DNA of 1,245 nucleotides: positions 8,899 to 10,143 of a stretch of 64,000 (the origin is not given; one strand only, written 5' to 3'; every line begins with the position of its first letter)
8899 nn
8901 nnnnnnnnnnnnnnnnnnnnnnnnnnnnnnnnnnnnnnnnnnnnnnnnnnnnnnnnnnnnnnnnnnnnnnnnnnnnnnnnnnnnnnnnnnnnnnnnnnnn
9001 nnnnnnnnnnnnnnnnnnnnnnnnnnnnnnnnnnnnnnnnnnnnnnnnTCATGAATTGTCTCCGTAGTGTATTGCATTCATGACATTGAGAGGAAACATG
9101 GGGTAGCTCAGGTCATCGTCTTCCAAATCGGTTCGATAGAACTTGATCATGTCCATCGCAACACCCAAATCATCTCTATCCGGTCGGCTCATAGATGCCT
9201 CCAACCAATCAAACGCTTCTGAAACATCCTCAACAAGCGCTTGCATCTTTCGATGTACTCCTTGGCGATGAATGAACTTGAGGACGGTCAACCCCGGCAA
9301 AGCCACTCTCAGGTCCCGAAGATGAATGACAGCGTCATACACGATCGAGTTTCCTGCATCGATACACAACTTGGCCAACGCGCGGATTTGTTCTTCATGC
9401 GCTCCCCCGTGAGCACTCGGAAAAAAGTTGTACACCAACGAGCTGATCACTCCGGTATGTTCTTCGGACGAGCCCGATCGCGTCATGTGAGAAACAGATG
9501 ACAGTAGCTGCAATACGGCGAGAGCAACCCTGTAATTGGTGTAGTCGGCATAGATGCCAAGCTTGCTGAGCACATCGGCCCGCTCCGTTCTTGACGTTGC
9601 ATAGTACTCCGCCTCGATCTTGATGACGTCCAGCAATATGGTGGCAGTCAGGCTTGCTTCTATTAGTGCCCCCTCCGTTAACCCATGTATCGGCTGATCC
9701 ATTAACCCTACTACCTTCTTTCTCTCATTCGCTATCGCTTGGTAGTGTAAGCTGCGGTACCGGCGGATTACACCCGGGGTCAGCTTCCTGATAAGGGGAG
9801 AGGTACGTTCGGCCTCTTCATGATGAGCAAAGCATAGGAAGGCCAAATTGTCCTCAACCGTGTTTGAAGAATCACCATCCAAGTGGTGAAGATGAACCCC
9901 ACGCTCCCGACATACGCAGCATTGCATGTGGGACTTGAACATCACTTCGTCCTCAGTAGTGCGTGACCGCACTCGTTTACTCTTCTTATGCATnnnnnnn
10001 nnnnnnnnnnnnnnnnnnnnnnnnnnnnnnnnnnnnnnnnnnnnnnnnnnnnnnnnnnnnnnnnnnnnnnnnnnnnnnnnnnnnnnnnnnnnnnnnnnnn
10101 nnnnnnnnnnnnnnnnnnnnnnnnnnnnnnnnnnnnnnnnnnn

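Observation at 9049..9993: HNH nuclease fused to an uncharacterised C-terminal domain, convergent with the PD-(D/E)xK-like gene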

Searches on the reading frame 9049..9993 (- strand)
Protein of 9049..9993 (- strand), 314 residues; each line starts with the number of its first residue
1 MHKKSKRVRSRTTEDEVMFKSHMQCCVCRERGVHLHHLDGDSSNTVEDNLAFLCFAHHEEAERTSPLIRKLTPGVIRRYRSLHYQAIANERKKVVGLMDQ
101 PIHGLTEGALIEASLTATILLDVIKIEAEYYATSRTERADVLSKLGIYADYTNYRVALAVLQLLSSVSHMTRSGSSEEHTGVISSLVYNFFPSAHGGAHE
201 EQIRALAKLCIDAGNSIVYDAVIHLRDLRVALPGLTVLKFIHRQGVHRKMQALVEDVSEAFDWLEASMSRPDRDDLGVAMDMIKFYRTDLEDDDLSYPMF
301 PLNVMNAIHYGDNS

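Call 8: search_protein_families(library=pfam, proteins=[window:9049-9993:-], max_evalue=1)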
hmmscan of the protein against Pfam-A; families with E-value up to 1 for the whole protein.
window:9049-9993:- (314 aa): 1 family
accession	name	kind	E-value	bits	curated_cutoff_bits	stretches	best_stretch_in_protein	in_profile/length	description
PF16786.11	RecA_dep_nuc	-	0.13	12.9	26.9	1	21-77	20-71/103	Recombination enhancement, RecA-dependent nuclease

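Call 9: search_protein_families(library=padloc, proteins=[window:9049-9993:-], max_evalue=1)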
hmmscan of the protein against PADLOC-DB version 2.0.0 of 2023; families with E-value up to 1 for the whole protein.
window:9049-9993:- (314 aa): 4 families
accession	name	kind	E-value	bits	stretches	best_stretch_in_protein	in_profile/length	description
PDLC00642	ZorE2|ZorE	-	0.00026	18.5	1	30-61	227-258/283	HNH endonuclease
PDLC00645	ZorE2|ZorE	-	0.00065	16.8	1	31-120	224-314/375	HNH endonuclease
PDLC00643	ZorE2|ZorE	-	0.014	12.7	1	30-60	230-260/282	HNH endonuclease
PDLC00644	ZorE2|ZorE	-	0.16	9.6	1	33-62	210-239/267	HNH endonuclease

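Call 10: search_protein_families(library=ncbifam, proteins=[window:9049-9993:-], max_evalue=1)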
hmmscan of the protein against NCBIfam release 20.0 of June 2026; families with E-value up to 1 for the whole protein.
window:9049-9993:- (314 aa): 1 family
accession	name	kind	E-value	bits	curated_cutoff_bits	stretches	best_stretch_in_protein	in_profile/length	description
NF041791.1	anti-phage_ZorE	equivalog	0.0094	14.8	600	1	30-104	219-294/358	type II Zorya anti-phage system protein ZorE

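Call 11: search_protein_families(library=phrogs, proteins=[window:9049-9993:-], max_evalue=1)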
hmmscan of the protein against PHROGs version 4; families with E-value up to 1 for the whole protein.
window:9049-9993:- (314 aa): 12 families
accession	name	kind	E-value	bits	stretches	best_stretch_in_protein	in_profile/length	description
phrog_8048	-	DNA, RNA and nucleotide metabolism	0.0003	21.1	1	13-77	167-246/273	HNH endonuclease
phrog_15471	-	DNA, RNA and nucleotide metabolism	0.026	15.4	1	31-89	49-99/183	HNH endonuclease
phrog_589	-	DNA, RNA and nucleotide metabolism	0.033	14.9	1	10-60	79-137/179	HNH endonuclease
phrog_7785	-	DNA, RNA and nucleotide metabolism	0.038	15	1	3-79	49-129/147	HNH endonuclease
phrog_22514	-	DNA, RNA and nucleotide metabolism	0.062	14.4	1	6-81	47-128/187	HNH endonuclease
phrog_144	-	DNA, RNA and nucleotide metabolism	0.072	13.7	1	15-64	77-135/175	HNH endonuclease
phrog_28475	-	unknown function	0.12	12.8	1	23-53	94-124/228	-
phrog_1588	-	unknown function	0.13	13.1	1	21-62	35-83/132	-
phrog_5651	-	unknown function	0.16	12.9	1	105-175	49-117/123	-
phrog_14736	-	DNA, RNA and nucleotide metabolism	0.17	12.5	1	33-60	50-77/202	HNH endonuclease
phrog_119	-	DNA, RNA and nucleotide metabolism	0.23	11.2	1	7-64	188-257/443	HNH endonuclease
phrog_398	-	unknown function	0.81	10.2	0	22-63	146-194/225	-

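Call 12: find_homologous_proteins(query=window:9049-9993:-, max_evalue=0.001)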
Query window:9049-9993:- (314 aa): 8 proteins with E <= 0.001 among 1995 candidates.
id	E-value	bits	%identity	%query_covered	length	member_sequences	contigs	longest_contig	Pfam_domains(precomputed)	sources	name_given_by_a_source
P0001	2.2e-178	610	100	88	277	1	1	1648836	-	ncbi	ncbi:MAG: hypothetical protein QM724_09890 [Flavobacteriales bacterium]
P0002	6.4e-142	490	70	98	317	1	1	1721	-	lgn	-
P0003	1.5e-130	453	66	98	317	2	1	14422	-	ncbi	-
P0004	8.8e-81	289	45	92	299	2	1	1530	-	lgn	-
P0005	2.7e-76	275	60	68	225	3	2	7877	-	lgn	-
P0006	6.1e-66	241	40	98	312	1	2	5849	-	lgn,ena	-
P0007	2.7e-13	68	47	27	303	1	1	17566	PF13392.13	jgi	jgi:hypothetical protein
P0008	6.8e-11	60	45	26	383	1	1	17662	PF11738.14,PF13739.12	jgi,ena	-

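Call 13: search_solved_structures(query=window:9049-9993:-, max_evalue=10, show_alignments=2)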
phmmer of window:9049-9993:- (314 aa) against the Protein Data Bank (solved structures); distinct sequences matched with E-value up to 10: 0.

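Call 16: find_encoding_contigs(protein=P0003, flank=8000, max_places=4)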
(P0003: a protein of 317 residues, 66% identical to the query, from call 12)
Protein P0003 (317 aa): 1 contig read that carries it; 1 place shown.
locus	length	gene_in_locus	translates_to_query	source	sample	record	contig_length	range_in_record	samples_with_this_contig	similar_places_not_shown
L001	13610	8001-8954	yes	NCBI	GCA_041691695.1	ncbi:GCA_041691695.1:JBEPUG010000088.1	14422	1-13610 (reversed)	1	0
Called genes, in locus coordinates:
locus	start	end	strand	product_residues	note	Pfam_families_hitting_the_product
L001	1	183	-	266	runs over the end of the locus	PF05704:Caps_synth (weak), PF04488:Gly_transf_sug, PF12919:TcdA_TcdB (weak)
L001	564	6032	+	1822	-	PF11974:bMG3, PF01835:MG2, PF17972:bMG5, PF17962:bMG6, PF07703:A2M_BRD, PF00207:A2M, PF07678:TED_complement (faint), PF17973:bMG10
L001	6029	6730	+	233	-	PF13715:CarbopepD_reg_2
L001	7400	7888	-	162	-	-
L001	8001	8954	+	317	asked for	-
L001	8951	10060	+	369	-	-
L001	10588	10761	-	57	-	-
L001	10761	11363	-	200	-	PF09517:RE_Eco29kI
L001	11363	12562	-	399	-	PF00145:DNA_methylase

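Call 17: find_encoding_contigs(protein=P0005, flank=8000, max_places=4)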
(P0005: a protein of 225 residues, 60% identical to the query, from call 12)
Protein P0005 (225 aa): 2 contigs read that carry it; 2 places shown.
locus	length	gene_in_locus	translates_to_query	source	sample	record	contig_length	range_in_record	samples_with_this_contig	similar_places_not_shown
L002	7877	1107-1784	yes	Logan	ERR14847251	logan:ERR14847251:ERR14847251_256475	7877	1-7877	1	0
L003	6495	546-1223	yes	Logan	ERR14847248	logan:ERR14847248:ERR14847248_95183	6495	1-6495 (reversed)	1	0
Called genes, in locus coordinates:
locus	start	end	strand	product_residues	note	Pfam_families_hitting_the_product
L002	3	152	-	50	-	?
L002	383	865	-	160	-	PF07411:DUF1508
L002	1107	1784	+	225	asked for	-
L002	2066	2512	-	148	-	-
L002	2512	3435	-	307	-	PF20505:DUF6731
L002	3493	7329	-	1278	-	PF23653:DUF7149, PF25120:DUF7814, PF02384:N6_Mtase (faint), PF20473:MmeI_Mtase (faint), PF07669:Eco57I, PF12950:TaqI_C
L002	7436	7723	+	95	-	-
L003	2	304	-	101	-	?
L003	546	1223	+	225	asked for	-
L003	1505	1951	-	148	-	-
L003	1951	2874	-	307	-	PF20505:DUF6731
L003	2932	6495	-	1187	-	?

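Call 18: find_encoding_contigs(protein=P0006, flank=8000, max_places=4)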
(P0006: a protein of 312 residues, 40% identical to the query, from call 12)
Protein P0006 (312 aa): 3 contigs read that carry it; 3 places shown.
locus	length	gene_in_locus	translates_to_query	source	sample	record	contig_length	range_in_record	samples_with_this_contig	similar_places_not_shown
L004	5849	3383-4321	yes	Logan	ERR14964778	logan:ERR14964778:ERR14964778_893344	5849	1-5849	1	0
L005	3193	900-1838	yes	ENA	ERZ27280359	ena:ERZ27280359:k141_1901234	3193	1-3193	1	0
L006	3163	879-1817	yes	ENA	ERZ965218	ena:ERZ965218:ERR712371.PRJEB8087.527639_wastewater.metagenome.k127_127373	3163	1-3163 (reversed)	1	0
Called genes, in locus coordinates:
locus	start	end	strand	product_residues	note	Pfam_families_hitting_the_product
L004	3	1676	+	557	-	?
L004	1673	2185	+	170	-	-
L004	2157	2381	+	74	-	PF20467:MmeI_C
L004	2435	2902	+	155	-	PF04480:DUF559, PF18741:MTES_1575 (weak)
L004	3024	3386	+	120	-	PF18810:PBECR2 (weak)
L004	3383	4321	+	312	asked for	-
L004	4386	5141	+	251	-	PF13091:PLDc_2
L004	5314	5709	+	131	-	PF13560:HTH_31, PF01381:HTH_3, PF12844:HTH_19 (weak), PF13443:HTH_26 (weak)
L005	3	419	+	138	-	?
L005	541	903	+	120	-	PF18810:PBECR2 (weak)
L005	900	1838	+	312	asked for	-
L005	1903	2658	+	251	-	PF13091:PLDc_2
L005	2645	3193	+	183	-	?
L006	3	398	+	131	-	?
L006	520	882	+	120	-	PF18810:PBECR2 (weak)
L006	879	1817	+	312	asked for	-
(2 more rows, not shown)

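Call 30: predict_structure(alignment_id=A2)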
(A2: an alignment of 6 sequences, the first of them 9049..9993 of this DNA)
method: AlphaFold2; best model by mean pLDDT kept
length: 314 residues; sequences in the alignment: 6
mean_pLDDT: 68.2   pTM: 0.64
mean pLDDT of the five models: 68.2, 67.9, 67.2, 65.4, 64.9
residues with pLDDT >= 90: 78; 70-90: 103; 50-70: 22; < 50: 111
segments of 3 or more residues with pLDDT < 50: 1-105, 195-197, 312-314
pLDDT, mean of each block of 10 residues (from residue 1): 35 37 39 35 39 40 31 42 45 41 49 67 78 86 91 82 86 82 92 62 88 93 88 94 91 94 92 86 91 71 80 41
secondary structure, 60 per line:
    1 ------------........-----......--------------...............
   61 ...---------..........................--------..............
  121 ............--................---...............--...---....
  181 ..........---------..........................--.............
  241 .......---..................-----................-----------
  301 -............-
elements in order: H13-20 H26-31 H46-63 H73-98 H107-132 H135-150 H154-168 H177-190 H200-225 H228-247 H251-268 H274-289 H302-313

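Call 32: search_protein_representatives(alignment_id=A2)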
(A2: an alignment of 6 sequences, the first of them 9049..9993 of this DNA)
Query: 6 sequences, 316 profile positions. Proteins with E-value up to 0.001 (for the whole library): 2644; up to 1e-10: 608; up to 1e-30: 104. The best 150 are listed.
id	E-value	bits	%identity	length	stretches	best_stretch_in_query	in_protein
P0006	5.5e-151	518.5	-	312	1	1-312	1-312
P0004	1.3e-149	514.0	-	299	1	18-316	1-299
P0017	3.6e-97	341.7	-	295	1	18-310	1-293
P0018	1.1e-90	320.4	-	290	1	22-306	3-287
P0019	2.0e-89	316.3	-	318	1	12-313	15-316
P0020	2.1e-88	313.0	-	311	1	1-308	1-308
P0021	1.6e-83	296.9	-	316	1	3-312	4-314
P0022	1.4e-82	293.9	-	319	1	3-309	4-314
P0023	1.5e-82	293.7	-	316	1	11-314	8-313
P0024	1.8e-82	293.4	-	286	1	31-310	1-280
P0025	1.2e-81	290.8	-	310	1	11-306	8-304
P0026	7.2e-79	281.6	-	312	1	10-312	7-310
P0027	5.4e-76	272.2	-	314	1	10-311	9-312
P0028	1.0e-75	271.3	-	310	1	7-306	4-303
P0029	1.8e-75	270.4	-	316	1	6-305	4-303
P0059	2.6e-52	194.4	-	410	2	85-311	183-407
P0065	6.7e-46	173.3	-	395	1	103-312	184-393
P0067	2.8e-44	168.0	-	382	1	109-311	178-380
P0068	5.5e-42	160.5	-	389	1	90-308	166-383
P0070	3.7e-41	157.7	-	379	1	99-309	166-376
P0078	9.2e-39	149.8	-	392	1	99-307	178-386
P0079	1.9e-38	148.9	-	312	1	93-309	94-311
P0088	8.7e-36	140.1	-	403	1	90-307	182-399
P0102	5.4e-33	130.9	-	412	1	110-304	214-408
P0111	1.6e-31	126.0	-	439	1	108-314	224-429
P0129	4.5e-29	118.0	-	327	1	110-312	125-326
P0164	1.4e-25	106.6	-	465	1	22-314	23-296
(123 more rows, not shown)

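Call 33: search_protein_families(library=pfam, proteins=[P0059, P0065, P0067, P0068, P0070, P0078, P0088, P0102, P0111, P0164], max_evalue=0.1)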
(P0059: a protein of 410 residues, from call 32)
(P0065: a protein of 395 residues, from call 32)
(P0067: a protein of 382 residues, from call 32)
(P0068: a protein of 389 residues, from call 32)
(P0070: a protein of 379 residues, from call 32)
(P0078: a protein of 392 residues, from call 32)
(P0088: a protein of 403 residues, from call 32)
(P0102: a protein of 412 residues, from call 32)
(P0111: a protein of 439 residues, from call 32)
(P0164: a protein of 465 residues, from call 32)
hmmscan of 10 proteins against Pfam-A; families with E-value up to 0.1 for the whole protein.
P0059 (410 aa): 0 families

P0065 (395 aa): 1 family
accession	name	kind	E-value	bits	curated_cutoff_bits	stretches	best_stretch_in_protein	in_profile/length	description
PF04471.18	Mrr_cat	-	2.2e-05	25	21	1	17-75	6-60/115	Restriction endonuclease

P0067 (382 aa): 3 families
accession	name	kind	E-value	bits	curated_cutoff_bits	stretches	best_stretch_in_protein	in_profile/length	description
PF13271.11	DUF4062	-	2.3e-15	57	24.7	1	4-88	3-82/82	Domain of unknown function (DUF4062)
PF13676.11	TIR_2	-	0.0033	18.3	28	1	15-102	12-93/122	TIR domain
PF19762.4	DUF6249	-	0.083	13.3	33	0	300-351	11-62/104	Domain of unknown function (DUF6249)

P0068 (389 aa): 1 family
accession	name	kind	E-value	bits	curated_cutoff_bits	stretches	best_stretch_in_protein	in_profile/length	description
PF04471.18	Mrr_cat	-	1.2e-05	25.8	21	1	18-76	7-60/115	Restriction endonuclease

P0070 (379 aa): 0 families

P0078 (392 aa): 1 family
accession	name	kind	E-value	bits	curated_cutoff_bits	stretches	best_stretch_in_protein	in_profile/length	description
PF04471.18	Mrr_cat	-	0.0052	17.3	21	1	19-77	7-58/115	Restriction endonuclease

P0088 (403 aa): 1 family
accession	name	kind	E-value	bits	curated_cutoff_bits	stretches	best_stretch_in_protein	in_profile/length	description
PF04471.18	Mrr_cat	-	0.0002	21.9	21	1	19-83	7-68/115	Restriction endonuclease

P0102 (412 aa): 1 family
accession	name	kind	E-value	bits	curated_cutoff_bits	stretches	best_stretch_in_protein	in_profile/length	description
PF04471.18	Mrr_cat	-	0.00049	20.6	21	1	15-73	5-58/115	Restriction endonuclease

P0111 (439 aa): 3 families
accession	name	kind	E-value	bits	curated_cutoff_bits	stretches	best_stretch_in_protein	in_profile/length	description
PF11536.14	DUF3226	-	0.0019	18.5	27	1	18-117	2-101/208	Protein of unknown function (DUF3226)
PF20469.4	OLD-like_TOPRIM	-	0.0084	17.1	23.2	1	18-63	5-51/67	Overcoming lysogenization defect protein-like, TOPRIM domain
PF13155.12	Toprim_2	-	0.093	13.5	22.1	0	47-104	20-73/88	Toprim-like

P0164 (465 aa): 2 families
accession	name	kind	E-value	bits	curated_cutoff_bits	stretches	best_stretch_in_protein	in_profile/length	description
PF01844.29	HNH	-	8.2e-05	23.1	21.4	1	26-67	1-46/47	HNH endonuclease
PF13392.12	HNH_3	-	0.0042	17.1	24.8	1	35-55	17-37/46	HNH endonuclease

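Call 37: fold_search(model_id=the predicted structure, library=pdb)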
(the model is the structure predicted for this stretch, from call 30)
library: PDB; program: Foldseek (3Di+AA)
matches with E <= 10: 806; with E <= 0.001: 0
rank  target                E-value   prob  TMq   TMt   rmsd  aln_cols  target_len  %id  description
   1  5mff_A                6.3e-02  0.85  0.20  0.22  11.9       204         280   14  Designed armadillo repeat protein YIIIM5AII in complex with peptide (RR)5 (released 2017-09-13)
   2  5mfd_G                6.3e-02  0.66  0.17  0.17  12.1       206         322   13  Designed armadillo repeat protein YIIIM''6AII in complex with pD_(KR)5 (released 2017-07-19)
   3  4plr_A                7.6e-02  0.99  0.30  0.32   6.9       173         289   16  Crystal Structures of Designed Armadillo Repeat Proteins: Implications of Construct Design and Crystallization Conditi (released 2014-08-27)
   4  5mfe_B                7.9e-02  0.84  0.19  0.21  12.0       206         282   12  Designed armadillo repeat protein YIIIM5AII in complex with (RR)4 peptide (released 2017-09-13)
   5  5cwb                  8.3e-02  1.00  0.33  0.47   6.5       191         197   13  Crystal structure of de novo designed helical repeat protein DHR4 (released 2015-12-16)
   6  6sa6                  8.3e-02  0.89  0.22  0.18  12.4       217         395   16  DARPin-Armadillo fusion A5 (released 2019-11-20)
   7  8fiq_A                9.5e-02  1.00  0.36  0.56   5.2       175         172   12  Multi-state design of two-state switchable hinge proteins (released 2023-08-16)
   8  5aei_B                1.0e-01  0.75  0.19  0.21  12.8       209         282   13  Designed Armadillo repeat protein YIIIM5AII in complex with peptide (KR)5 (released 2016-03-30)
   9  5mfe_A                1.0e-01  0.99  0.29  0.32   7.2       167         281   17  Designed armadillo repeat protein YIIIM5AII in complex with (RR)4 peptide (released 2017-09-13)
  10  5mfe_C                1.0e-01  0.66  0.18  0.20  12.7       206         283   13  Designed armadillo repeat protein YIIIM5AII in complex with (RR)4 peptide (released 2017-09-13)
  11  4hxt                  1.1e-01  0.99  0.30  0.36  10.0       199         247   12  Crystal Structure of Engineered Protein. Northeast Structural Genomics Consortium Target OR329 (released 2012-11-21)
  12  2i2o_A                1.1e-01  0.92  0.31  0.41  11.3       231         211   12  Crystal Structure of an eIF4G-like Protein from Danio rerio (released 2006-08-29)
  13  4jhk_A                1.1e-01  0.89  0.29  0.37  11.5       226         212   12  Crystal structure of Danio rerio SLIP1 in complex with SLBP (released 2013-07-10)
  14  5cwm                  1.1e-01  0.96  0.29  0.37   8.5       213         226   17  Crystal structure of de novo designed helical repeat protein DHR64 (released 2015-12-16)
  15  5mfm_A                1.1e-01  0.72  0.19  0.18  13.1       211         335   11  Designed armadillo repeat protein peptide fusion YIIIM6AII_GS11_(KR)5 (released 2017-09-13)
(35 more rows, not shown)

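Call 42: find_related_loci(query=A4, collection=genome_contigs, flank=8000)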
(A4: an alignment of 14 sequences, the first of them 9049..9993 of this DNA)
Query A4 (314 aa) in genome_contigs; peptide patterns used: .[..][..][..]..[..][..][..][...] (x = any residue, [..] = any of these).
32 stretches matched a pattern; 18 encode a relative of the query (tblastn E <= 1e-3); 18 distinct loci.
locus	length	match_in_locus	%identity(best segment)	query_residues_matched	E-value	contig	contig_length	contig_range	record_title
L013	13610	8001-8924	66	1-308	6e-140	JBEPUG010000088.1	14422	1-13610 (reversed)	MAG: Flavobacteriales bacterium isolate 22E.concoct.115 NODE_3632_length_14422_cov_6.101552, whole genome shotgun sequen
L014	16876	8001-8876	39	14-305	1e-71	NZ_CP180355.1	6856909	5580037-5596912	MAG: Imperialibacter sp. isolate tig00000051 chromosome, complete genome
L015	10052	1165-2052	39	16-309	7e-71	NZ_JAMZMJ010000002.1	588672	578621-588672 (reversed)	Marinoscillum pacificum strain MRN461 NODE_2_length_588672_cov_78.807629, whole genome shotgun sequence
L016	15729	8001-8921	37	5-309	3e-66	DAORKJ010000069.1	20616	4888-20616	MAG TPA_asm: Chitinophagales bacterium isolate AMR_MDS_5528 NODE_634_length_20616_cov_17.613735, whole genome shotgun se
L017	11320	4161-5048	38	16-309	2e-64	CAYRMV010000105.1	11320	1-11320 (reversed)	MAG TPA_asm: uncultured Flavobacteriales bacterium isolate SRP220891_co4_450 genome assembly, contig: NODE_9985_length_1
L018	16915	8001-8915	35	6-310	2e-63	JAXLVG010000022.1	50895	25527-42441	MAG: Flavobacteriales bacterium isolate STL-BAC50 C1.239.fa-22, whole genome shotgun sequence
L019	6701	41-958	35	4-308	1e-60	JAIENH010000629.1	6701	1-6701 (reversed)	MAG: Cyclobacteriaceae bacterium isolate co.spades.DASTOOL.1kb_031 c_000000415216, whole genome shotgun sequence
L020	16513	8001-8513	32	3-172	8e-23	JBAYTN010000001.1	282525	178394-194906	MAG: Melioribacteraceae bacterium isolate SO_2016_LW3_1 scaffold00036_LW162_2016, whole genome shotgun sequence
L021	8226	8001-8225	52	17-91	5e-22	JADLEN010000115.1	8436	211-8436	MAG: Chitinophagaceae bacterium isolate SJ325 c_000000714930, whole genome shotgun sequence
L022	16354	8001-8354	38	4-111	2e-21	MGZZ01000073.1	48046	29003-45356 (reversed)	MAG: Ignavibacteria bacterium GWC2_36_12 gwc2_scaffold_2015, whole genome shotgun sequence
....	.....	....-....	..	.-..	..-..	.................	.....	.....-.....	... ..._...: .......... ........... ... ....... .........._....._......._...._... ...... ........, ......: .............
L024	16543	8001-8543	28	1-191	5e-19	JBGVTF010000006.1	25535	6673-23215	MAG: Anaerolineae bacterium isolate S_237_B7 k127_107006, whole genome shotgun sequence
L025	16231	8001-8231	36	5-81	7e-14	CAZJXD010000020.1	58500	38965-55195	MAG TPA_asm: uncultured Desulfobacteraceae bacterium isolate SRP323688_co1_280 genome assembly, contig: NODE_1019_length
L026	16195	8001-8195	34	16-80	1e-11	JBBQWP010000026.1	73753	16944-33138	MAG: Pyrinomonadales bacterium isolate Co_metawrap_2064 Cmw_2064_k141_26530415_length_73753_cov_12.9987, whole genome sh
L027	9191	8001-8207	43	4-66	3e-11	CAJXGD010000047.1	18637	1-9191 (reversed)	TPA_asm: uncultured bacterium isolate SRR4028170_bin.16_MetaBAT_v2.12.1_MAG genome assembly, contig: NODE_835_length_186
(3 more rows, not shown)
